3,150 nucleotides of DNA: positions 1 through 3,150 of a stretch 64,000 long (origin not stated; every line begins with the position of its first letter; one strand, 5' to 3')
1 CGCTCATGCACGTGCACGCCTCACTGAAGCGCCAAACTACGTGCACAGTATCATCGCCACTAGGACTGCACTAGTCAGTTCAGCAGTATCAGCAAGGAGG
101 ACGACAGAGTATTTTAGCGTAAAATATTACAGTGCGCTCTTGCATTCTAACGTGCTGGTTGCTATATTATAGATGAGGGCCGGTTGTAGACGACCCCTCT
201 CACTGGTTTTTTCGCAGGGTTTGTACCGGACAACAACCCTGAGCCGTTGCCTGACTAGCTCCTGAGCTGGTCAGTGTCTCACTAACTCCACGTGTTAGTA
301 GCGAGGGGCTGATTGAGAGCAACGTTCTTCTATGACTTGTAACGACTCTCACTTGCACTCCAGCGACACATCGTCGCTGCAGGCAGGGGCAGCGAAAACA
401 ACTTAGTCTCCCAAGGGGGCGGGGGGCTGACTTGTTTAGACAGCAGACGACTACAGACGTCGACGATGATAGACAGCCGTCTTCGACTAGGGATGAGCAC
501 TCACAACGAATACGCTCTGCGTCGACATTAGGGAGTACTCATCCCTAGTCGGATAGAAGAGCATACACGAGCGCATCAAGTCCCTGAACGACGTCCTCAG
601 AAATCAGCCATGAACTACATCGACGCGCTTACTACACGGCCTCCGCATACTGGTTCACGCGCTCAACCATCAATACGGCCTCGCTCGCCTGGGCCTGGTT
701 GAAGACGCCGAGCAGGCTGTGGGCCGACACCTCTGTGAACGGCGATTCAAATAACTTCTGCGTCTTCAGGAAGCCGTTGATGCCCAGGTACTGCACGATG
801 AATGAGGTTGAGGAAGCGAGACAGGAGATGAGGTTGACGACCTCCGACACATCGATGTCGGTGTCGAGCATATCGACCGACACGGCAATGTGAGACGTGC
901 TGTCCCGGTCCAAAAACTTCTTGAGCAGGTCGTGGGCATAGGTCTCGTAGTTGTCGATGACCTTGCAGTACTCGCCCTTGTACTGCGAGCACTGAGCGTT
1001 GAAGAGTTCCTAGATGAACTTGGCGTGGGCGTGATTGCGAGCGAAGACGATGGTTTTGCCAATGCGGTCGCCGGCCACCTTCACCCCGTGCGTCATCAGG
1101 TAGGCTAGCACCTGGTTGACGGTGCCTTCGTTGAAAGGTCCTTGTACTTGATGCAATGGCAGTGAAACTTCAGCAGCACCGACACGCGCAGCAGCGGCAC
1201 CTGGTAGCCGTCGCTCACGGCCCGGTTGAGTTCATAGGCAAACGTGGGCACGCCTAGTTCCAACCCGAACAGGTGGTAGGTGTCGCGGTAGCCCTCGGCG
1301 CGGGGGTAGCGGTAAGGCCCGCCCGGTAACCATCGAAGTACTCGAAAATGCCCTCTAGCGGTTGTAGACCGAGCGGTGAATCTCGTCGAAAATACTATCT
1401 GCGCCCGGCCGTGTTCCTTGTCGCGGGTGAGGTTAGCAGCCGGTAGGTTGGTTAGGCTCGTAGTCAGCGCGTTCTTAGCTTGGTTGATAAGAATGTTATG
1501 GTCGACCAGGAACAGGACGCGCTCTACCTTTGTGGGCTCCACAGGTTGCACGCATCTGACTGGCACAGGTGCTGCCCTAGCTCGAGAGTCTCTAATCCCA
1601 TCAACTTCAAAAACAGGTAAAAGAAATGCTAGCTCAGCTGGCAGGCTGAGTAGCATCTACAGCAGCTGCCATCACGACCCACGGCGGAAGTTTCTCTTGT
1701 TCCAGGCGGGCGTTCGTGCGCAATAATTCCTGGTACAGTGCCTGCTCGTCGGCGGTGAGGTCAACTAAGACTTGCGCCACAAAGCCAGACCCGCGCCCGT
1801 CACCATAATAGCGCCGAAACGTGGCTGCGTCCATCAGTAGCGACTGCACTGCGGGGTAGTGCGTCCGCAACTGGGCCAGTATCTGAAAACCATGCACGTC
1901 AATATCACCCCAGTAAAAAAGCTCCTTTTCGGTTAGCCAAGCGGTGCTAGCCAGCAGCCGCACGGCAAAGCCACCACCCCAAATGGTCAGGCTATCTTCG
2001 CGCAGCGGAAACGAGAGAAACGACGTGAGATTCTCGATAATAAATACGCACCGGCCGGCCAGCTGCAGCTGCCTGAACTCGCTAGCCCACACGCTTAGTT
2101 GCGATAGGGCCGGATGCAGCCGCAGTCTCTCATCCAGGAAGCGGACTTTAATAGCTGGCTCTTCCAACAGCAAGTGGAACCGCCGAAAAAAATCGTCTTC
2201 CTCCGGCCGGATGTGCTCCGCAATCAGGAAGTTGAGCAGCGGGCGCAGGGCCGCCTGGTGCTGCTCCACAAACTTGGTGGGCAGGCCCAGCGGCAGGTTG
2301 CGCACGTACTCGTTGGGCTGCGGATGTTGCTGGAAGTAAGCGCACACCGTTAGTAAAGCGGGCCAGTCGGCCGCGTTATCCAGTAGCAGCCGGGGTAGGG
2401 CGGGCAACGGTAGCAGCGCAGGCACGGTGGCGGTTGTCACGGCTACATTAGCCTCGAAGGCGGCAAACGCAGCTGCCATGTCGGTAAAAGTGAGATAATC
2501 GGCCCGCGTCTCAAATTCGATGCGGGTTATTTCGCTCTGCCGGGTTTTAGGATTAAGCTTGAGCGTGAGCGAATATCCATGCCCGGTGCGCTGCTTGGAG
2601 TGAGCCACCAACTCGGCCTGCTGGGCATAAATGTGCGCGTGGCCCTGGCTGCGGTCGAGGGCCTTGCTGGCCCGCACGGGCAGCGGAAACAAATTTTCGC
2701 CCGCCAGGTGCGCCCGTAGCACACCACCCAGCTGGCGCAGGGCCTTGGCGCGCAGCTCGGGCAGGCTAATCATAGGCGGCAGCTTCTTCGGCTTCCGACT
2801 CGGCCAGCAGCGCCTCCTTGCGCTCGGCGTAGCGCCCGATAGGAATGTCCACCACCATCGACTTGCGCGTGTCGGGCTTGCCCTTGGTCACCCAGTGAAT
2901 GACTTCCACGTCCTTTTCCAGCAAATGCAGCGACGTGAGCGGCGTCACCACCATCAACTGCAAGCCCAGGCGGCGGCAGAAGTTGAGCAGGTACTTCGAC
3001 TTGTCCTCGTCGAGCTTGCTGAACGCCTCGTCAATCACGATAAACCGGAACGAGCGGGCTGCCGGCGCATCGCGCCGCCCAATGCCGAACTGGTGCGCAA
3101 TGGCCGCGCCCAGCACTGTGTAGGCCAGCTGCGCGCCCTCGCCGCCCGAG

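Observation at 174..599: Orphan ~426-nt highly structured RNA candidate at the edge of a defence island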

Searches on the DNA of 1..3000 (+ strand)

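Call 3: search_rna_families(source=window, start=1, end=3000, threshold=evalue, max_evalue=1, show_alignments=3)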
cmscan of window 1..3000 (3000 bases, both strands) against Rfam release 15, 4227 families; matches with E-value up to 1: 1.
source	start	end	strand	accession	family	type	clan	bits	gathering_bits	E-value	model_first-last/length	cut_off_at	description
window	1457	1534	+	RF03469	mir-1179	Gene; miRNA;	-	21.7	80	0.45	1-82/82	no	mir-1179 microRNA precursor family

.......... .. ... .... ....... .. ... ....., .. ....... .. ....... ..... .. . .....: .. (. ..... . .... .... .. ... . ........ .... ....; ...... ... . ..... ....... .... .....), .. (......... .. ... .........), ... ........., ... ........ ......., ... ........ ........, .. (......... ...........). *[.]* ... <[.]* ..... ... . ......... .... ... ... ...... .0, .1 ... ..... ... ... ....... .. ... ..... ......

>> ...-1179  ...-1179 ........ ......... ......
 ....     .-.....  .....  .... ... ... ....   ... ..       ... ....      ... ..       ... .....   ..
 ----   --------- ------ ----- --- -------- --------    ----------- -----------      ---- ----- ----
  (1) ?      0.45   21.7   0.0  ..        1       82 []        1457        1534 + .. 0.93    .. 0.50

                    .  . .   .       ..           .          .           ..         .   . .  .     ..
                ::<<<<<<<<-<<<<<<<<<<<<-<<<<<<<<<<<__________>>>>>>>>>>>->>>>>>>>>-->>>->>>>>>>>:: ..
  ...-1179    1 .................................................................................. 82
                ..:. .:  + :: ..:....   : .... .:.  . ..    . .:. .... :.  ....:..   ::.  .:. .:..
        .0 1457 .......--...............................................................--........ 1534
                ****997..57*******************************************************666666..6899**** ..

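Call 63: search_dna_similar(query=window:150-620:+, collection=plasmids, mode=distant, max_evalue=0.01, max_rows=15)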
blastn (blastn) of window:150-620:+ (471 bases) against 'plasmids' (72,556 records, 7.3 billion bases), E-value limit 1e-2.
No match.

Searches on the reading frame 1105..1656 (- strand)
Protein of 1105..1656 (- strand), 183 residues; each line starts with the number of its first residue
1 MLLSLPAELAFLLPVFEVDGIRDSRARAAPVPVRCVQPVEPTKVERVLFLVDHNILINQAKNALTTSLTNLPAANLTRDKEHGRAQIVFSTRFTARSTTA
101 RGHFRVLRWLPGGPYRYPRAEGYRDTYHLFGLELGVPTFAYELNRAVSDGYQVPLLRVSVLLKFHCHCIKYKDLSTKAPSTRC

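Call 9: search_protein_families(library=pfam, proteins=[window:1105-1656:-], max_evalue=0.01)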
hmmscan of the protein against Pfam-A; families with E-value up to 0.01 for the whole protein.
window:1105-1656:- (183 aa): 1 family
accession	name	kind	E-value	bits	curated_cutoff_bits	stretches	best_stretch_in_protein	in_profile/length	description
PF04851.21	ResIII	-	0.006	16.9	22.5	1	43-97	52-112/164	Type III restriction enzyme, res subunit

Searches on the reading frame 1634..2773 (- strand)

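Call 9: search_protein_families(library=pfam, proteins=[window:1634-2773:-], max_evalue=0.01)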
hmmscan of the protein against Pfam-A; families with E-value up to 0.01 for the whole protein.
window:1634-2773:- (379 aa): 2 families
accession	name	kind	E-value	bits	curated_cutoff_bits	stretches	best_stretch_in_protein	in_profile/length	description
PF09983.15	JetD_C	-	5.3e-43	146.9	22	1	203-367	4-175/179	Wadjet protein JetD, C-terminal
PF11795.13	DUF3322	-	6.6e-22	78.9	22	1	8-180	5-189/190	Uncharacterized protein conserved in bacteria N-term (DUF3322)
